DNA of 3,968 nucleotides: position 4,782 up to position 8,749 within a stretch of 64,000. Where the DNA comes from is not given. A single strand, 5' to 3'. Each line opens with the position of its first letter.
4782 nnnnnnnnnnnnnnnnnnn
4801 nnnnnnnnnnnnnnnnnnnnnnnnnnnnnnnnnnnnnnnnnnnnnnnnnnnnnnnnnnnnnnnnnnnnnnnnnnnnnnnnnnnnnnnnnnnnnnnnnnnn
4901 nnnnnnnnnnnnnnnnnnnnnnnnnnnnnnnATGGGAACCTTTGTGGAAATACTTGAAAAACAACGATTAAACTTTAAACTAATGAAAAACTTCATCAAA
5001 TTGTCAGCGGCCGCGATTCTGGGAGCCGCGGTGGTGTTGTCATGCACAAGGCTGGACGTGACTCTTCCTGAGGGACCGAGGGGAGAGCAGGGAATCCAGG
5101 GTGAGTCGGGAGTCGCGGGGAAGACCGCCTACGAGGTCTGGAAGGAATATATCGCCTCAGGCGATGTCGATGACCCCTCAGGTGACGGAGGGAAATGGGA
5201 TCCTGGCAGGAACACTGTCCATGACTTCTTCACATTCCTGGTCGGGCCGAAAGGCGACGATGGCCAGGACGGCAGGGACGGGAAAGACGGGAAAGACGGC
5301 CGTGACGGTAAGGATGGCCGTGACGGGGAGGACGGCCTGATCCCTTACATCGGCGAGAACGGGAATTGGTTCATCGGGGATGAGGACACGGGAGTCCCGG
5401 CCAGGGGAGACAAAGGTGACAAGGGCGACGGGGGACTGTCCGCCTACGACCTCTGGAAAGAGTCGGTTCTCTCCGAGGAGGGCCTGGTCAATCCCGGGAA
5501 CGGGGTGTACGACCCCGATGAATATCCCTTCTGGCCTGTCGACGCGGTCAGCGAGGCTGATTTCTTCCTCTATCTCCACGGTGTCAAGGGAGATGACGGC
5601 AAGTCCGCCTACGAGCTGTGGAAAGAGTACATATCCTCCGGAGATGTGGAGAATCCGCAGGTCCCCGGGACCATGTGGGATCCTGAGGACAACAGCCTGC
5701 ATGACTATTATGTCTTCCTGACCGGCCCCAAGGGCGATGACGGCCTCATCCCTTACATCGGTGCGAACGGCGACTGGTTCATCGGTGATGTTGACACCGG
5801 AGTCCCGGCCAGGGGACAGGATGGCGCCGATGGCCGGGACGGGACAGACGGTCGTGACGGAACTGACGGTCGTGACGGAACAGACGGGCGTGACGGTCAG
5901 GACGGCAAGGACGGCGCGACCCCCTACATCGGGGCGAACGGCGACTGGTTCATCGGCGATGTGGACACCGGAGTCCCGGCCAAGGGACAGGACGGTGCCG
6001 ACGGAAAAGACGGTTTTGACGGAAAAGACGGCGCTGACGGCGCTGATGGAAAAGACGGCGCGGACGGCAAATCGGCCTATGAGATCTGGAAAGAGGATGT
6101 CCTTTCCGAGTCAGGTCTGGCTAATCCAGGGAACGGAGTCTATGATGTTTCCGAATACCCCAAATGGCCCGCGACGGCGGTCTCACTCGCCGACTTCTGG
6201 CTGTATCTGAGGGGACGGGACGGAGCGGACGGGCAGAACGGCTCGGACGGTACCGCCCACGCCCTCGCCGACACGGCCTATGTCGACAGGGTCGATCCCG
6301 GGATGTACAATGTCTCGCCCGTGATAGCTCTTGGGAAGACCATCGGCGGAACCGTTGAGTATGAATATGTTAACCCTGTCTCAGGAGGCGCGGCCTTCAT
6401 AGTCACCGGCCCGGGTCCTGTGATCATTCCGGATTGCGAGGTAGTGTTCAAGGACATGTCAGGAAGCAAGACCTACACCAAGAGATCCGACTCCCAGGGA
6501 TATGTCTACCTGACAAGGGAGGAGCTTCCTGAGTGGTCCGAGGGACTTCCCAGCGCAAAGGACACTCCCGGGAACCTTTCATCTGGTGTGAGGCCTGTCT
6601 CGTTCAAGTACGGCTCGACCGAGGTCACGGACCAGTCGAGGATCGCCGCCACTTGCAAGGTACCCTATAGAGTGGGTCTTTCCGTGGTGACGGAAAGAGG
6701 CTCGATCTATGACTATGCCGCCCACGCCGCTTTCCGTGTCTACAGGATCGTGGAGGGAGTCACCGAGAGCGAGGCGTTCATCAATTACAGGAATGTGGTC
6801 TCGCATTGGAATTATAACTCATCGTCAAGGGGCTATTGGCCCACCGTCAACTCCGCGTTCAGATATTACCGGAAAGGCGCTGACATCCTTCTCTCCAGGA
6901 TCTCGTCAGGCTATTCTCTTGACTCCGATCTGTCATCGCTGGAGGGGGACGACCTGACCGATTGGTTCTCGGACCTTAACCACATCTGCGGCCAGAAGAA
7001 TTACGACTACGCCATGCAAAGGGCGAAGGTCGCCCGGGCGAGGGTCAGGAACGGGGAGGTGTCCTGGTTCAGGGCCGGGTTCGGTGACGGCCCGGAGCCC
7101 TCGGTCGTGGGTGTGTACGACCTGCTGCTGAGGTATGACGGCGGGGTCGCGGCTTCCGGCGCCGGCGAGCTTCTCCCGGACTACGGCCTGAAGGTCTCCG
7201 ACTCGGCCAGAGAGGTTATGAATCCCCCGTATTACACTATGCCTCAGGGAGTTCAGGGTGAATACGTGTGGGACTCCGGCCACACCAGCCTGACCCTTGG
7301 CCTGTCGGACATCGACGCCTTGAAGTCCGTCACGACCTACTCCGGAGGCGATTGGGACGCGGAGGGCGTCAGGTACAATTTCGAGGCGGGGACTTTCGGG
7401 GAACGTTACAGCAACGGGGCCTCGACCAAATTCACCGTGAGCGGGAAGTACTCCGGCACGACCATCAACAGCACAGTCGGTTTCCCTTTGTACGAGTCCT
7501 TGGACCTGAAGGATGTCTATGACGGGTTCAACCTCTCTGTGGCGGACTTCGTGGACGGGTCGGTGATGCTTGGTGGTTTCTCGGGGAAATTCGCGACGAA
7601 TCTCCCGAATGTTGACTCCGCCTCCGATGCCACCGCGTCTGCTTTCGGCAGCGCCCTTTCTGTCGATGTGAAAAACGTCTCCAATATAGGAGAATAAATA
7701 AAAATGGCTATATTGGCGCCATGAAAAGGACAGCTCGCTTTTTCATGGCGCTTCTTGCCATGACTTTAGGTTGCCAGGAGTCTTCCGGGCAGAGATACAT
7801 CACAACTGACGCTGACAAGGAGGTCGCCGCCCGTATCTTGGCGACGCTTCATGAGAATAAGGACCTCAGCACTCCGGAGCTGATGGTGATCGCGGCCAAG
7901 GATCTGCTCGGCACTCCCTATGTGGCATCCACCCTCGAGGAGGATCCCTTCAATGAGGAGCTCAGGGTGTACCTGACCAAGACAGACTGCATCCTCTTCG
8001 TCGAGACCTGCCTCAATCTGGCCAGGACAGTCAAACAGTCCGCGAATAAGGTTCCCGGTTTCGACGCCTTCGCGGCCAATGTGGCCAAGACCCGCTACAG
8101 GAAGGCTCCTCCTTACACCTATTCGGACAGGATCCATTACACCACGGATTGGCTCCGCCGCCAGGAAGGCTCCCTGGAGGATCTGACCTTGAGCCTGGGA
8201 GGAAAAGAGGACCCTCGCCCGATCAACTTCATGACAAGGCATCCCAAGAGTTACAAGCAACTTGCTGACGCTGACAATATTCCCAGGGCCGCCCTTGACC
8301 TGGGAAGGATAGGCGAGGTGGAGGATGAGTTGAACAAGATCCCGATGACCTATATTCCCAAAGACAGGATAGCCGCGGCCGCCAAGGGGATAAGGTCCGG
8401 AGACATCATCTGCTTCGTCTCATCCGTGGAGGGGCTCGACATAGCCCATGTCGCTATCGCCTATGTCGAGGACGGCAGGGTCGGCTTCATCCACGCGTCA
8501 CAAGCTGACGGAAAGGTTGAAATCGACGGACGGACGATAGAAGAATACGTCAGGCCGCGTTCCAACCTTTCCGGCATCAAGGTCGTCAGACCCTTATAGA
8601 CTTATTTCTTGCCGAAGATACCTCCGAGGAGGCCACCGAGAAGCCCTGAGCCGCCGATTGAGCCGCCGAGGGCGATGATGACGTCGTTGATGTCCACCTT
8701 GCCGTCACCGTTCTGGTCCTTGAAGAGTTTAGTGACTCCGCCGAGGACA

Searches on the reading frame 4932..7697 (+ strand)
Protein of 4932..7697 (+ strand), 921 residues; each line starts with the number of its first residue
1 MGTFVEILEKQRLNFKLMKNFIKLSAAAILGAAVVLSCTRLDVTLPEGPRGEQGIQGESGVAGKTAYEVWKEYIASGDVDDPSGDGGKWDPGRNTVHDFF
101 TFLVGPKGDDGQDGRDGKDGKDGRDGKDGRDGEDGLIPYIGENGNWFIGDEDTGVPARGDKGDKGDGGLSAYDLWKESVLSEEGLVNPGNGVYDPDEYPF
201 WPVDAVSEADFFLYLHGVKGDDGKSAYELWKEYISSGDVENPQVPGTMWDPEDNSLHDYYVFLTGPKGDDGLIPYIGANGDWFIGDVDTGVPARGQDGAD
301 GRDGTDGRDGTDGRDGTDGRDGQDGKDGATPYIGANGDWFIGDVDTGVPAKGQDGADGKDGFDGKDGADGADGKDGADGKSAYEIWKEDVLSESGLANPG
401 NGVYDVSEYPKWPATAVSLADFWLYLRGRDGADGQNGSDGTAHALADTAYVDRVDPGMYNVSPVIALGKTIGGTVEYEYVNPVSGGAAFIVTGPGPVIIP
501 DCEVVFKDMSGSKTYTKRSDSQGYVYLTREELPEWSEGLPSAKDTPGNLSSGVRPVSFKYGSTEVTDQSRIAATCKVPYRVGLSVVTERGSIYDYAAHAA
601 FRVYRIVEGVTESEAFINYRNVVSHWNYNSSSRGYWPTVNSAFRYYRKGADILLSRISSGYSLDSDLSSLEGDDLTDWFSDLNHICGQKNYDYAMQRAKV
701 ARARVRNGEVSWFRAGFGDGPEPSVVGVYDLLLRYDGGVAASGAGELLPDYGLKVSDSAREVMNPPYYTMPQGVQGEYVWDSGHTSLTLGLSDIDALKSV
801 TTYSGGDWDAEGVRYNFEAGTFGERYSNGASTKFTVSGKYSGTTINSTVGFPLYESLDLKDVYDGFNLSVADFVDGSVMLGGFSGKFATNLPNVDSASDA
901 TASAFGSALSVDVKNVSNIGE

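Call 76: search_protein_families(library=pfam, proteins=[window:4932-7697:+], max_evalue=0.00001)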
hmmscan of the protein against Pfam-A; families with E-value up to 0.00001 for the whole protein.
window:4932-7697:+ (921 aa): 1 family
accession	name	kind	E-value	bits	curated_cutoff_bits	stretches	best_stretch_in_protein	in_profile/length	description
PF01391.23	Collagen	-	7.4e-12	45.3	27.2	0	295-334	13-52/60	Collagen triple helix repeat (20 copies)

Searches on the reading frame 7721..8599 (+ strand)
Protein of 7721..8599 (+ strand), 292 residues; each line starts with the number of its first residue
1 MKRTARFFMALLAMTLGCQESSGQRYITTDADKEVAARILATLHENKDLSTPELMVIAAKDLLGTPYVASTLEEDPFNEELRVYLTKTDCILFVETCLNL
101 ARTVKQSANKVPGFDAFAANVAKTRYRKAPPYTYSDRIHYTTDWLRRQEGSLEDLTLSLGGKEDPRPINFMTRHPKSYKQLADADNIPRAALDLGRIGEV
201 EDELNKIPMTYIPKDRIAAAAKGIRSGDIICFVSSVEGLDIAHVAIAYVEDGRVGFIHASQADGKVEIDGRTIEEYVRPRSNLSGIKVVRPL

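Call 76: search_protein_families(library=pfam, proteins=[window:7721-8599:+], max_evalue=0.00001)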
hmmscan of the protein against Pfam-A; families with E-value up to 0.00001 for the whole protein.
window:7721-8599:+ (292 aa): 1 family
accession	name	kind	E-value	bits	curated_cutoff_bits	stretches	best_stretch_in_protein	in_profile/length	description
PF07313.18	AmiA-like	-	2.2e-37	128.9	27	1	60-280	4-199/202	N-acetylmuramoyl-L-alanine amidase-like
